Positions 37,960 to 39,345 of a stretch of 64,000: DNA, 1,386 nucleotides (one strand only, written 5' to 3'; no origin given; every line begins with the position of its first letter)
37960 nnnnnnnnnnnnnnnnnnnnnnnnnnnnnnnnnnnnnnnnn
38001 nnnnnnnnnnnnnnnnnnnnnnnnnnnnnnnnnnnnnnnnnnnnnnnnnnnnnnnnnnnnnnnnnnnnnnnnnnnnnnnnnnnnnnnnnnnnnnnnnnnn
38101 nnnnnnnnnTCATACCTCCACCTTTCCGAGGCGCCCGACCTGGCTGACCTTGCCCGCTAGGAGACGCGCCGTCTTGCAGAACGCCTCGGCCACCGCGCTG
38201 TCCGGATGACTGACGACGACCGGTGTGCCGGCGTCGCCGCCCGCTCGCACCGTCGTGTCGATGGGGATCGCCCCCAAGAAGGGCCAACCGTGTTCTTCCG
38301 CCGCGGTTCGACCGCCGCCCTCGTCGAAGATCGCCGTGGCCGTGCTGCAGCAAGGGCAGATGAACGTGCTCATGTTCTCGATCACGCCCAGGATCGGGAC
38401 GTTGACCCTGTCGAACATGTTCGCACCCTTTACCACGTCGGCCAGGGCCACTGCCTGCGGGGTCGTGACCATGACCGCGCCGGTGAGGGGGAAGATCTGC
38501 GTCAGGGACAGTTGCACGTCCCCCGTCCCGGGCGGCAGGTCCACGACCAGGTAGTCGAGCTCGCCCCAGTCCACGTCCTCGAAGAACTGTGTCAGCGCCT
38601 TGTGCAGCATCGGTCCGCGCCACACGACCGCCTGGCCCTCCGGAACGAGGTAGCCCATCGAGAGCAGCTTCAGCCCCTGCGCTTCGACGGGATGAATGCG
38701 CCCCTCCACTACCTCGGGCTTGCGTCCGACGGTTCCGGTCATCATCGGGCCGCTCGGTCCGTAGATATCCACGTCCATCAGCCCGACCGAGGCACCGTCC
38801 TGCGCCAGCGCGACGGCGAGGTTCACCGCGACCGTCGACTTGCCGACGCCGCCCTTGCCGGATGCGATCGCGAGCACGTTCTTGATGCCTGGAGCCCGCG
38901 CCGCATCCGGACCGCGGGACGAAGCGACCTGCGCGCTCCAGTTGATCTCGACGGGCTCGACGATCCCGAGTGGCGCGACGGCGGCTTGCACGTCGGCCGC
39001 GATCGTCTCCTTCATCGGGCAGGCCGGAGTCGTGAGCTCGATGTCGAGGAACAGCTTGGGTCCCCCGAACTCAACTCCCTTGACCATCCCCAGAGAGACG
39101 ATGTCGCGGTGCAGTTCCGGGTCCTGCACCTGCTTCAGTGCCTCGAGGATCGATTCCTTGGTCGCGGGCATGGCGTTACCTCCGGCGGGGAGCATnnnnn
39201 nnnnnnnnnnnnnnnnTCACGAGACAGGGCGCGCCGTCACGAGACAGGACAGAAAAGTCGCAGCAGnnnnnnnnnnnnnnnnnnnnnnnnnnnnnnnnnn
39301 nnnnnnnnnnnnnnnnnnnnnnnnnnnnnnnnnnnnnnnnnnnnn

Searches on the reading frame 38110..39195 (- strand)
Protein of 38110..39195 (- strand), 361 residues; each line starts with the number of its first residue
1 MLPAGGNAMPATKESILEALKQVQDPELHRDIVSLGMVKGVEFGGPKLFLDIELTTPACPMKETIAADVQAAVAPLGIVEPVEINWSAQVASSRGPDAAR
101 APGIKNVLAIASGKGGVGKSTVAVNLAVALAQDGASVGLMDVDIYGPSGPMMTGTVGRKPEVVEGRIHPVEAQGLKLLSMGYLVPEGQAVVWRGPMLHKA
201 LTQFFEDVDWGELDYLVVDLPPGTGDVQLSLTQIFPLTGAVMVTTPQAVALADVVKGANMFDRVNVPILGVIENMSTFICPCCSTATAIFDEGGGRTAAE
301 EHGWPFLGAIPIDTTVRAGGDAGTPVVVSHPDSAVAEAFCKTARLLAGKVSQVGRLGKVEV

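Call 31: search_protein_families(library=pfam, proteins=[window:38110-39195:-], max_evalue=0.001)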
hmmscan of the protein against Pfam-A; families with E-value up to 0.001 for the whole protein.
window:38110-39195:- (361 aa): 8 families
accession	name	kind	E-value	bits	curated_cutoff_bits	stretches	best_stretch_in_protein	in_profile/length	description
PF10609.15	ParA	-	2.1e-100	335.7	27.1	1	104-344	2-243/246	NUBPL iron-transfer P-loop NTPase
PF01883.24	FeS_assembly_P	-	1.9e-19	70.2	23.5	1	13-82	1-69/73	Iron-sulfur cluster assembly protein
PF01656.29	CbiA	-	9.2e-13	48.7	25.4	1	108-230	1-54/125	CobQ/CobB/MinD/ParA nucleotide binding domain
PF13614.12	AAA_31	-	3.8e-09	37.2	27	1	106-144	2-40/177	AAA domain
PF09140.17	MipZ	-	4.6e-08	33.1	20.7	1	107-221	2-108/262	ATPase MipZ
PF02374.21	ArsA_ATPase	-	5.4e-06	26.3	24.3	1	111-141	6-36/305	Anion-transporting ATPase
PF00142.24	Fer4_NifH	-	0.00019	21.5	25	0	112-143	6-37/271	4Fe-4S iron sulfur cluster binding proteins, NifH/frxC family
PF13481.12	AAA_25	-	0.00051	20.2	27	1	106-136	33-62/195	AAA domain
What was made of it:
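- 38110..39195 (-): Mrp/NUBPL-type Fe-S cluster carrier ATPase beyond the fusion gene, with a second TPR gene at about 37157-38100 (context only). Pfam ParA/NUBPL scores 336 bits together with FeS_assembly_P (call 31).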
